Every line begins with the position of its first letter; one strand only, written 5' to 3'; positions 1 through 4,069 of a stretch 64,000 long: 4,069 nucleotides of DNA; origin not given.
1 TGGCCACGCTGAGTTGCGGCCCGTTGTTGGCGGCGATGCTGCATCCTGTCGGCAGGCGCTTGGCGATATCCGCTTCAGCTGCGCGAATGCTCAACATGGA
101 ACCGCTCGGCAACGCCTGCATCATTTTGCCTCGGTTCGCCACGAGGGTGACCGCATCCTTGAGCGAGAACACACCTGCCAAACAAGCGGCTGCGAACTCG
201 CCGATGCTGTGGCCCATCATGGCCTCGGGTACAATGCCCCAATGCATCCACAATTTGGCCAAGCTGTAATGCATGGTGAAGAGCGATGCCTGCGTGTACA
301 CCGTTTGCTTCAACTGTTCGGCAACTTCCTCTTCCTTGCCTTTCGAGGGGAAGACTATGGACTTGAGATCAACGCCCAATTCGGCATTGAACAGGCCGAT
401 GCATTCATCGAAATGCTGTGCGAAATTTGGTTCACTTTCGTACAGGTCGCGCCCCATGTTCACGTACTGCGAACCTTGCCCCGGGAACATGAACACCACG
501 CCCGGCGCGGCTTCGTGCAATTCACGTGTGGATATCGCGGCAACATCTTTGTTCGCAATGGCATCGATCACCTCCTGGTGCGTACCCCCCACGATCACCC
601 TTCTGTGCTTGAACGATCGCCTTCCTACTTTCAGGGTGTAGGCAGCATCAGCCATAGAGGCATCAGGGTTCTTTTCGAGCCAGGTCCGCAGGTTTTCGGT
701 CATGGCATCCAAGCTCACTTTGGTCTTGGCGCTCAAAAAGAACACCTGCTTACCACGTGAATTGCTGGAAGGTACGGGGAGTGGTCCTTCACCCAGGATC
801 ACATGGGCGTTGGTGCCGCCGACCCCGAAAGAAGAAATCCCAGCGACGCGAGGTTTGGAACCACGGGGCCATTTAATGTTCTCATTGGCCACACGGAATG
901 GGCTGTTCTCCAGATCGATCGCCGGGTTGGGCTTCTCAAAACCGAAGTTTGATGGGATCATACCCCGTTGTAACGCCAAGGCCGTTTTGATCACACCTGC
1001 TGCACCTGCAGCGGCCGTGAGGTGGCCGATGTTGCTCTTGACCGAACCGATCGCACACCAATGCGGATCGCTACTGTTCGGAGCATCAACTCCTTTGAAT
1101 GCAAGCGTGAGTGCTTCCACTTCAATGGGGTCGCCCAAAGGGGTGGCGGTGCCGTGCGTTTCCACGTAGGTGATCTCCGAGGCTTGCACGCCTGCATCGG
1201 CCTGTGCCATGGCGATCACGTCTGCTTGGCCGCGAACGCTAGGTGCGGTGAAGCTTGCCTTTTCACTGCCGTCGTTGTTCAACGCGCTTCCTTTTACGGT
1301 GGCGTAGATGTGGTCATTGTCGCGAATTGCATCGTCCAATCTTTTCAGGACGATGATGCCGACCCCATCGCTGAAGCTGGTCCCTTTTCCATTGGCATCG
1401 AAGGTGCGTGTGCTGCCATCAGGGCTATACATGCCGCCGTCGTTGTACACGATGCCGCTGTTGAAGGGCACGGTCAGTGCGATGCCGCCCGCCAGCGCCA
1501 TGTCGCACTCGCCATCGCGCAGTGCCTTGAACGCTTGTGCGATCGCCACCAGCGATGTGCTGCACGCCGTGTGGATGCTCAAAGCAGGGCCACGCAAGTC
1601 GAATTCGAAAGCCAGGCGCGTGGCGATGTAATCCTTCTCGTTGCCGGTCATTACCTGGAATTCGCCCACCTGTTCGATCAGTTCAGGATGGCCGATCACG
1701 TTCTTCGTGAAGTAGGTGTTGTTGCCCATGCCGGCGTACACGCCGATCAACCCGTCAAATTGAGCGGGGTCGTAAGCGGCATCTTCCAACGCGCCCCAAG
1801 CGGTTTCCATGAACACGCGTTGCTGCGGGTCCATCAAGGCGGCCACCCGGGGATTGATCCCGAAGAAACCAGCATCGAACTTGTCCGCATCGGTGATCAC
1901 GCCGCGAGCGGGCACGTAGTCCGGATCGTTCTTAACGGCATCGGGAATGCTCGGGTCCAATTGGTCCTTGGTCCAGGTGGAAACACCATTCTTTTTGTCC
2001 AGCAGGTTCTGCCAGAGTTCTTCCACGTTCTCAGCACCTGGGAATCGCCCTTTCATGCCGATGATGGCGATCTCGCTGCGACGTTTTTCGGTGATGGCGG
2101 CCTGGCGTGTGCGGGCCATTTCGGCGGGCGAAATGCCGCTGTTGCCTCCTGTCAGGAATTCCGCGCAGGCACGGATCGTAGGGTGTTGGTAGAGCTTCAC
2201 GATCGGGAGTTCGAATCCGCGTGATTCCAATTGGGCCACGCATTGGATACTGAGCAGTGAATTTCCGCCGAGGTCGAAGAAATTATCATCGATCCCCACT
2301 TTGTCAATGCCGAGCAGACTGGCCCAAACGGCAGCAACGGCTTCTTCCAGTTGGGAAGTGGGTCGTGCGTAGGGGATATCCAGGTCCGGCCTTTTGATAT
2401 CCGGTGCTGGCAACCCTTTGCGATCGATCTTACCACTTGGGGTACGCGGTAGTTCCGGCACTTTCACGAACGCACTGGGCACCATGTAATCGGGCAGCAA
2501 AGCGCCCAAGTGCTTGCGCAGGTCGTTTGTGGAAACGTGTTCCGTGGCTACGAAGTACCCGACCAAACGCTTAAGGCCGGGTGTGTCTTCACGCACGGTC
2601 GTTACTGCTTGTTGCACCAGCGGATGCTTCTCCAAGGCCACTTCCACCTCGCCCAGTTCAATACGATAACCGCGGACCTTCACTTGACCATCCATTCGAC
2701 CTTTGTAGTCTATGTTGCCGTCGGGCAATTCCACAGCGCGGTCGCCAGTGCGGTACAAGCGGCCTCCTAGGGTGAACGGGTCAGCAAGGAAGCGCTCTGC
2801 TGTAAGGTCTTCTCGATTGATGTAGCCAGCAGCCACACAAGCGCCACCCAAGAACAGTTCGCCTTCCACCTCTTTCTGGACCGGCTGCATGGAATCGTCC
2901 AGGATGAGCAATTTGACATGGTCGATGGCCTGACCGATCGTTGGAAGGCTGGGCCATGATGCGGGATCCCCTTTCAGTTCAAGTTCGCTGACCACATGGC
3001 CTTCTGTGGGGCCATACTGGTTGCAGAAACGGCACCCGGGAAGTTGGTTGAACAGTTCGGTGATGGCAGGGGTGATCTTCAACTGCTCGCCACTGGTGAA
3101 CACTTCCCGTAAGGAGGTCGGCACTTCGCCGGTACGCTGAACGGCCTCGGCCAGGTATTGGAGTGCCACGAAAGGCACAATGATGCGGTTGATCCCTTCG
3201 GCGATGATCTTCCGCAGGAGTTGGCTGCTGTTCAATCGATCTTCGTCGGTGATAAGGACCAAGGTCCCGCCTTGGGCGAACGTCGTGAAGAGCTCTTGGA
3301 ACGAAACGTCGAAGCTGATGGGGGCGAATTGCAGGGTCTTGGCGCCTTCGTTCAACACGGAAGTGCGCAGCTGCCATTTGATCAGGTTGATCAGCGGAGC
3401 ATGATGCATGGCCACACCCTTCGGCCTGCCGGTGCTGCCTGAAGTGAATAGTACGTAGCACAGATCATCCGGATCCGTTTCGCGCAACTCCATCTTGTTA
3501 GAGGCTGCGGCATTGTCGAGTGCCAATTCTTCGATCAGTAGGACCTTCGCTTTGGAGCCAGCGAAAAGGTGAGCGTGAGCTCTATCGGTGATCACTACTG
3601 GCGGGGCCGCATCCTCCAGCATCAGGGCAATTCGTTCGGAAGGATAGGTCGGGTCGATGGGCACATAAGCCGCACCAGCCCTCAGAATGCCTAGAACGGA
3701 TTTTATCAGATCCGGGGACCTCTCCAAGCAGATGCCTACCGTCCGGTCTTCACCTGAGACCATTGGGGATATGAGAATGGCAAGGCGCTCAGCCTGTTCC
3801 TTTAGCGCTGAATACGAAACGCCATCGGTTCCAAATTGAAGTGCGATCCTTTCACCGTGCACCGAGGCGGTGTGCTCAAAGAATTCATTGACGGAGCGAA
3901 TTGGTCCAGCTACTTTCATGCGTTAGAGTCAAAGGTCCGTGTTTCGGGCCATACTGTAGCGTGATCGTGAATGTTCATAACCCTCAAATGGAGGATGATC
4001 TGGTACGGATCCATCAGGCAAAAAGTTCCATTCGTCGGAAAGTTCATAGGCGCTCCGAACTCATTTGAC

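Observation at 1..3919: Hybrid NRPS-PKS megasynthase start (A-PCP-KS-AT) divergently transcribed from the giant T9SS cargo gene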

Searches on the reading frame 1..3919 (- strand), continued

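Call 43: search_solved_structures(query=L034:10460-11080:+, max_evalue=1e-20, show_alignments=3)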
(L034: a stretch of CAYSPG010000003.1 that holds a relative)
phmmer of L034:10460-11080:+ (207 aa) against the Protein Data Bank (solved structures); distinct sequences matched with E-value up to 1e-20: 17.
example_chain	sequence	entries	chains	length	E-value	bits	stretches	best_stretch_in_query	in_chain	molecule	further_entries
8p5o_A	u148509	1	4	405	2e-37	132.1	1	3-205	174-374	Gramicidin S synthase 2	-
9bfd_B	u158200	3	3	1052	6.2e-36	127.3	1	2-207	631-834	Tyrocidine synthase 2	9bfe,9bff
6mfy_A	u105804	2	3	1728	8.8e-35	123.5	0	3-205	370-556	Linear gramicidin synthase subunit A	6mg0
9be3_A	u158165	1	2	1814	9.8e-35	123.4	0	3-205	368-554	Linear gramicidin synthase subunit A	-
9be4_A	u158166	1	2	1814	9.8e-35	123.4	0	3-205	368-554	Linear gramicidin synthase subunit A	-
9meh_A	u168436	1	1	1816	9.8e-35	123.4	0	3-205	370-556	Linear gramicidin synthase subunit A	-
6mfz_A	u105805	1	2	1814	1e-34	123.3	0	3-205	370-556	Linear gramicidin synthase subunit A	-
8xjz_C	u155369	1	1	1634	1.1e-28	103.7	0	3-202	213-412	Peptide synthetase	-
8hlk_A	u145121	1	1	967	7.4e-25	91.1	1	1-207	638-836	Microcystin synthetase B (Fragment)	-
5n81_A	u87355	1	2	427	4.4e-24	88.6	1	12-207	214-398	Tyrocidine synthase 1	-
5n82_A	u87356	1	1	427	8.4e-24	87.7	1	12-207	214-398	Tyrocidine synthase 1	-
9bfd_A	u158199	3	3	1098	2.9e-21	79.4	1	13-207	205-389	Tyrocidine synthase 1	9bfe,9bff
6oyf_A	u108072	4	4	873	3.5e-21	79.1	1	4-205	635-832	Txo1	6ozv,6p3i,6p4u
6p1j_A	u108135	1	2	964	4.2e-21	78.9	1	4-205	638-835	Txo2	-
4d4g_A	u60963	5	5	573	5.7e-21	78.4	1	3-206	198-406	APNAA1 | APNA A1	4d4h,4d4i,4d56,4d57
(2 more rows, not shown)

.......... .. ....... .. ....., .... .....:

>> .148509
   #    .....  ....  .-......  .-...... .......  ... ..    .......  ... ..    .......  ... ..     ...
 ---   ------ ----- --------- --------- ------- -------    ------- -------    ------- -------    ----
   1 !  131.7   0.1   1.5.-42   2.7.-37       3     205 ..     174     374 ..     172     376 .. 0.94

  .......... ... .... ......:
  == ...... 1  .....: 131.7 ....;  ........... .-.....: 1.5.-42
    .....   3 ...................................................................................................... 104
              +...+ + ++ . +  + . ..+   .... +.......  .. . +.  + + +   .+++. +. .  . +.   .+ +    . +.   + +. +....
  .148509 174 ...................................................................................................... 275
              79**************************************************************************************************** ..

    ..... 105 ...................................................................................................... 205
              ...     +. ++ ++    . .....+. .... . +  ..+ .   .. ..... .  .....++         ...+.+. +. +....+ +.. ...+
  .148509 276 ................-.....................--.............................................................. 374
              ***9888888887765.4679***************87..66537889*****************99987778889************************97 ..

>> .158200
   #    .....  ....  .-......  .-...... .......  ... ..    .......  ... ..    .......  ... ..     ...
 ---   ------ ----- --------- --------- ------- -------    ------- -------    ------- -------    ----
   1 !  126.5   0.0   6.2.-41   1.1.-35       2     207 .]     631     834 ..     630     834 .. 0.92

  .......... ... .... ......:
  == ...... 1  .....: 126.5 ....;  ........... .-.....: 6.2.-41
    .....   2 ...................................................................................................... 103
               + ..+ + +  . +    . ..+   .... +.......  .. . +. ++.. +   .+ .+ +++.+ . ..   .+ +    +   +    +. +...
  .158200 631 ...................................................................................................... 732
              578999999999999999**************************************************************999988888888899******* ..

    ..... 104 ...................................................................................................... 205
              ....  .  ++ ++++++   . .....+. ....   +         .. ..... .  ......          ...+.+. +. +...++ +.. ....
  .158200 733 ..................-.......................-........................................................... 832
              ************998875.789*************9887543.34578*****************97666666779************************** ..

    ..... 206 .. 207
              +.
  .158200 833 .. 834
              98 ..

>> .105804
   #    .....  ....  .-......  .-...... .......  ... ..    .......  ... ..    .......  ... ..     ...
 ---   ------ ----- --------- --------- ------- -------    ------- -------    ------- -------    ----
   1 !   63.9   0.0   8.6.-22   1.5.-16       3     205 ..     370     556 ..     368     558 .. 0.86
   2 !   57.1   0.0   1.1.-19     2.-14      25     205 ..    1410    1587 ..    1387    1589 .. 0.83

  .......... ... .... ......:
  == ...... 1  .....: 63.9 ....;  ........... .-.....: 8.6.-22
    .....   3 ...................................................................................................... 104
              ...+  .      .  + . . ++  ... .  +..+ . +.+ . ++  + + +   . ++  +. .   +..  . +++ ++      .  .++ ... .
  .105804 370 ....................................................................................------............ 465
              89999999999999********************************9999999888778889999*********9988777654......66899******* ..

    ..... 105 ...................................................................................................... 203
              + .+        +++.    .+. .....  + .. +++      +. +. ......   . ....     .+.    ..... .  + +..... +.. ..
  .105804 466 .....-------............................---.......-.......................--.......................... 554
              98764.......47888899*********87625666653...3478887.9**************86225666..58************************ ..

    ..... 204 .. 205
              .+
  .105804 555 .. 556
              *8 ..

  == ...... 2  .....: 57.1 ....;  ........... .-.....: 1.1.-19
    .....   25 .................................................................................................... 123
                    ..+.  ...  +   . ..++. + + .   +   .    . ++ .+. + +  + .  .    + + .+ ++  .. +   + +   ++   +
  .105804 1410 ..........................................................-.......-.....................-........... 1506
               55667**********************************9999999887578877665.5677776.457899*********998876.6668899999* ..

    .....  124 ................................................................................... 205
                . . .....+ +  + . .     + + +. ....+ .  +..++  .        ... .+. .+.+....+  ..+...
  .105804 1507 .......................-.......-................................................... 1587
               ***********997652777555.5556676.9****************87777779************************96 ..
